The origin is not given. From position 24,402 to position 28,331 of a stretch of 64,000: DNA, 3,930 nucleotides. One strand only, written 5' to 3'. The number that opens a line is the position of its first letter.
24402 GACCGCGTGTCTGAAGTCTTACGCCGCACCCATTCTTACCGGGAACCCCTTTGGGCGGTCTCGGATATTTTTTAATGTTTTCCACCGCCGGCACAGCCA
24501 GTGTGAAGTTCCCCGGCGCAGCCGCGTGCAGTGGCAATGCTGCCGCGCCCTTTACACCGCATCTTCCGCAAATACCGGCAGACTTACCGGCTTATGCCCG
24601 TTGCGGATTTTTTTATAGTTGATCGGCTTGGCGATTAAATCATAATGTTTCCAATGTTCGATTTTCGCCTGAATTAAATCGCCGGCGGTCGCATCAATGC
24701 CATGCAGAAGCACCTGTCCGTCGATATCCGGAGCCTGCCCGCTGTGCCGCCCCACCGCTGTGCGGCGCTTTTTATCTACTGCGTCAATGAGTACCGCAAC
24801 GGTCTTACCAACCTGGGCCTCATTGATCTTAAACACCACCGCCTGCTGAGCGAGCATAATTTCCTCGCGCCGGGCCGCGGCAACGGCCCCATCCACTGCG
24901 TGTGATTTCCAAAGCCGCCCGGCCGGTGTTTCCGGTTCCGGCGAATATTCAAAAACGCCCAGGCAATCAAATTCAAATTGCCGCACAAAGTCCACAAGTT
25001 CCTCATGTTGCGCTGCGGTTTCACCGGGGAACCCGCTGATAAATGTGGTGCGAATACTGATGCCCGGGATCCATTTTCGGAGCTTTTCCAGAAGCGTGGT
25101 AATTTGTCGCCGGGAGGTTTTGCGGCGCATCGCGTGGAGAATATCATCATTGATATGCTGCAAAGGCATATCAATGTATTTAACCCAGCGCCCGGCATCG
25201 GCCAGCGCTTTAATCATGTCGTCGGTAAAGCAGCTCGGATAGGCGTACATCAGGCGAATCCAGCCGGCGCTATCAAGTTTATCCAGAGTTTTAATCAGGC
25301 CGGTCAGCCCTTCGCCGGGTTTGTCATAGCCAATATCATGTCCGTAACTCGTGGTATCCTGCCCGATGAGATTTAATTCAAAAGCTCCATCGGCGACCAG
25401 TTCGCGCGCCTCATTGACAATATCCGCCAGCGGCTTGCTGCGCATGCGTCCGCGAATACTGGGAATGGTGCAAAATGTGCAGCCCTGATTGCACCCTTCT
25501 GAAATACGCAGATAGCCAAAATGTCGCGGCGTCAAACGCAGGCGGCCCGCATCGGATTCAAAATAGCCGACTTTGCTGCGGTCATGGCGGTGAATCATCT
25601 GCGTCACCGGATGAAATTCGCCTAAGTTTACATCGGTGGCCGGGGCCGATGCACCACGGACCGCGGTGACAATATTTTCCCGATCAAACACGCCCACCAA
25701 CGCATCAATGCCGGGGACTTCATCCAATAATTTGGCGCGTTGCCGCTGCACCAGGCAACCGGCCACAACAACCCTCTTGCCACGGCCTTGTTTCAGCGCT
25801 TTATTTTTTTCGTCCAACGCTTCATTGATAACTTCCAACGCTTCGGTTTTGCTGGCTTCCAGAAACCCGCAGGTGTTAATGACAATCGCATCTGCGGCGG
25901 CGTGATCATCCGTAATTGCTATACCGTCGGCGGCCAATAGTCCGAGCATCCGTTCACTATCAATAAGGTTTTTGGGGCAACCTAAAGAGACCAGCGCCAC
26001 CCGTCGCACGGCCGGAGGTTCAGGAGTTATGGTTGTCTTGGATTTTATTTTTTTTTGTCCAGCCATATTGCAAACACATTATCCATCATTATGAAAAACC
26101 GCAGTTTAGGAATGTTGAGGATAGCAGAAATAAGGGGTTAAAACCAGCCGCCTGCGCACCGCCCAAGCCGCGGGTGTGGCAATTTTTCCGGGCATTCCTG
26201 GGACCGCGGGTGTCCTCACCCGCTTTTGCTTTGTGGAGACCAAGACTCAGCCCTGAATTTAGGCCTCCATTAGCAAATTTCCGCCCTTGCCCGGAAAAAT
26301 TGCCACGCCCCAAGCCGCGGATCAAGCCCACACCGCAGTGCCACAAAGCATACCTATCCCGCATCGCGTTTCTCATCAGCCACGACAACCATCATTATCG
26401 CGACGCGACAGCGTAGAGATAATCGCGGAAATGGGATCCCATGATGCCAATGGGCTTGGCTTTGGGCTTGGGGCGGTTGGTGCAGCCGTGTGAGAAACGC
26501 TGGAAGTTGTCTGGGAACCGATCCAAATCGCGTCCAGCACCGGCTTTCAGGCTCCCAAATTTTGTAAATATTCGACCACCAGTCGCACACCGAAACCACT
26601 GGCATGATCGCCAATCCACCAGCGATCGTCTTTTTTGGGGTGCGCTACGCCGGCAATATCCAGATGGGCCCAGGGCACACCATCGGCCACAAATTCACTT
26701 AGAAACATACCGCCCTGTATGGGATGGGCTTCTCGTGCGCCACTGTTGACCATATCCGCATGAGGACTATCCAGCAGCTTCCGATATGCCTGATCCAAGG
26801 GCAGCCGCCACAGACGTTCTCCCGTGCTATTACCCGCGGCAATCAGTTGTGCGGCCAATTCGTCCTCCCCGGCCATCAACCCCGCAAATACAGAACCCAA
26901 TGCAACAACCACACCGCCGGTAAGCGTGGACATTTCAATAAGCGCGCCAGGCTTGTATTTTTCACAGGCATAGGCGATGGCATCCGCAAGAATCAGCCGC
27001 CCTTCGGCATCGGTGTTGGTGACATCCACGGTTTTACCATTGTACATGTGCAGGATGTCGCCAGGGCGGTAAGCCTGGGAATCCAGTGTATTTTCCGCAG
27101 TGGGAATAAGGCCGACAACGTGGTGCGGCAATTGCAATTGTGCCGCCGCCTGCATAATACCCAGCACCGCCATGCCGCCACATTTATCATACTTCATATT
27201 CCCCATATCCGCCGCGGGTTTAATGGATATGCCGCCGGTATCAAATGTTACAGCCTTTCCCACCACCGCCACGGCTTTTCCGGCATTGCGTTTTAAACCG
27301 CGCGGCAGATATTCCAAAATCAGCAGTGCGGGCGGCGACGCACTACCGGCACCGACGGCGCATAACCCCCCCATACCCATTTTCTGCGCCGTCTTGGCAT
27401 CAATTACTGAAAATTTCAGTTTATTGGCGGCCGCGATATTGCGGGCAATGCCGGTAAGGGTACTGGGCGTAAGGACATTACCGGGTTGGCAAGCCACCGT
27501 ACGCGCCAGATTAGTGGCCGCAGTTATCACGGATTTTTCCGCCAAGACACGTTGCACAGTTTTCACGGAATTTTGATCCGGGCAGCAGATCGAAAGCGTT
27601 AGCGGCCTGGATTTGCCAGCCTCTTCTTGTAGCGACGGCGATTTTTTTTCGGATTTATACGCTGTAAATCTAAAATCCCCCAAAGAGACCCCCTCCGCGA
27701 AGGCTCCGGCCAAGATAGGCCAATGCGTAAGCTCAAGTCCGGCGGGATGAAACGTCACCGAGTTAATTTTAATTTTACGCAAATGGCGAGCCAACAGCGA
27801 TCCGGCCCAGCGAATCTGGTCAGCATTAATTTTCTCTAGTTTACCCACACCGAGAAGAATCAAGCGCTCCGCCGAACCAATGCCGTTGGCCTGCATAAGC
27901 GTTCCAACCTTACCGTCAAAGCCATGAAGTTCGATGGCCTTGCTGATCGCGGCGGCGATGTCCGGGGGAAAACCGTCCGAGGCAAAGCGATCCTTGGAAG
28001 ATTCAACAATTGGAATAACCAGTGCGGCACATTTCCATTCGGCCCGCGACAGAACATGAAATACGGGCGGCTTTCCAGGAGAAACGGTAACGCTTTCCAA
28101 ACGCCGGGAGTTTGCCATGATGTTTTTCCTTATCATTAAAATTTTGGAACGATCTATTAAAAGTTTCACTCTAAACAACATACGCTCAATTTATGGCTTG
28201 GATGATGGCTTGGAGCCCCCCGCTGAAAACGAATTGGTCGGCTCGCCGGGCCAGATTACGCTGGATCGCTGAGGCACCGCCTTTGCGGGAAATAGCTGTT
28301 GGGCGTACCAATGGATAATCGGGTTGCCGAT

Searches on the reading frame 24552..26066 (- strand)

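Call 22: search_protein_families(library=ncbifam, proteins=[window:24552-26066:-], max_evalue=0.00001)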
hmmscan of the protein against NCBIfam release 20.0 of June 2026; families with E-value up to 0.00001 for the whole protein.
window:24552-26066:- (504 aa): 14 families
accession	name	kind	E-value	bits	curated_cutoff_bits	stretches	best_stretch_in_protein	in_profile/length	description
TIGR01125.1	TIGR01125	equivalog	9.3e-134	446.7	356.95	1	22-478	1-431/432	30S ribosomal protein S12 methylthiotransferase RimO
TIGR00089.1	TIGR00089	subfamily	6.4e-105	351.4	251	1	22-479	1-429/429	MiaB/RimO family radical SAM methylthiotransferase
TIGR01574.1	miaB-methiolase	equivalog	7.3e-71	239.5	355.3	1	27-478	6-433/437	tRNA (N6-isopentenyl adenosine(37)-C2)-methylthiotransferase MiaB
TIGR01579.1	MiaB-like-C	equivalog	3.4e-64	217.6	357.05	1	26-434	2-386/416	tRNA (N(6)-L-threonylcarbamoyladenosine(37)-C(2))-methylthiotransferase MtaB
TIGR01578.1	MiaB-like-B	hypoth_equivalog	1.9e-56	191.7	314.7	1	23-482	2-421/421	tRNA (N(6)-L-threonylcarbamoyladenosine(37)-C(2))-methylthiotransferase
NF010916.0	PRK14336.1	equivalog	1.8e-53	181.8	606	1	179-480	121-411/418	tRNA (N6-isopentenyl adenosine(37)-C2)-methylthiotransferase MiaB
TIGR04014.1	B12_SAM_MJ_0865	equivalog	1.1e-18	67.2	360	1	185-392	162-364/434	methyl-coenzyme M reductase glutamine C-methyltransferase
TIGR04013.1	B12_SAM_MJ_1487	hypoth_equivalog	6.1e-14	51.7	251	1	181-363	149-332/382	TIGR04013 family B12-binding domain/radical SAM domain-containing protein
TIGR04479.1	bcpD_PhpK_rSAM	subfamily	3.2e-11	42.3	600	1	305-381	352-426/504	PhpK family radical SAM P-methyltransferase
TIGR03904.1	SAM_YgiQ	equivalog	9.9e-08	30.9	462.35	0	304-390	444-533/558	YgiQ family radical SAM protein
TIGR04428.1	B12_rSAM_trp_MT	equivalog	6.7e-07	28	500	1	184-407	217-447/558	tryptophan 2-C-methyltransferase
NF038361.1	rSAM_Sden_1168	equivalog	6.8e-07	28.2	575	1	187-399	286-483/560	Sden_1168 family B12-binding radical SAM P-methyltransferase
NF040546.1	rSAM_CUAEP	equivalog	1.9e-06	26.9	500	0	181-229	169-218/468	CUAEP/CCAEP-tail radical SAM (seleno)protein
TIGR03471.1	HpnJ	equivalog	4.1e-06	25.9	577.6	1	188-396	202-394/472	hopanoid biosynthesis associated radical SAM protein HpnJ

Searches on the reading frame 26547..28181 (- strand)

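Call 22: search_protein_families(library=ncbifam, proteins=[window:26547-28181:-], max_evalue=0.00001)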
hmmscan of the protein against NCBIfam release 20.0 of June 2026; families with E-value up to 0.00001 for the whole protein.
window:26547-28181:- (544 aa): 13 families
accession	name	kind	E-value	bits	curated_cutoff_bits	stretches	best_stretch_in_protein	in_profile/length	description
NF002073.0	PRK00913.1-2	equivalog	1.5e-127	426.6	432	1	49-542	18-501/505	leucyl aminopeptidase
NF002077.0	PRK00913.2-4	equivalog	9.2e-121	404.3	471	1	53-539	19-495/501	leucyl aminopeptidase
NF002083.0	PRK00913.3-5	equivalog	1.3e-116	390.4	468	1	50-541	14-489/492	leucyl aminopeptidase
NF002074.0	PRK00913.1-4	equivalog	2.1e-116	389.7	415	1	48-541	12-492/496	leucyl aminopeptidase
NF002082.0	PRK00913.3-4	equivalog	4.4e-115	385.3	552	1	50-541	14-502/504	leucyl aminopeptidase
NF002075.0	PRK00913.2-2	equivalog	2.9e-112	376.1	468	1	51-537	20-494/502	leucyl aminopeptidase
NF002076.0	PRK00913.2-3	equivalog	1.1e-103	348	491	1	47-541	11-492/494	leucyl aminopeptidase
NF002081.0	PRK00913.3-3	equivalog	1.8e-92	310.7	485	1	114-542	62-481/485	leucyl aminopeptidase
NF002072.0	PRK00913.1-1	equivalog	1.9e-88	297.3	826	1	85-520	52-478/502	leucyl aminopeptidase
NF002078.0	PRK00913.2-5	equivalog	4.4e-84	282.8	622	1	50-541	15-496/500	leucyl aminopeptidase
NF002080.0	PRK00913.3-2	equivalog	4.5e-72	243.3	475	1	210-514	122-424/447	leucyl aminopeptidase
NF003450.0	PRK05015.1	equivalog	7.2e-66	222.6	437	1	220-540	104-426/429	aminopeptidase PepB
NF002079.0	PRK00913.3-1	equivalog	2.5e-65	221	1013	1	161-541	112-491/496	leucyl aminopeptidase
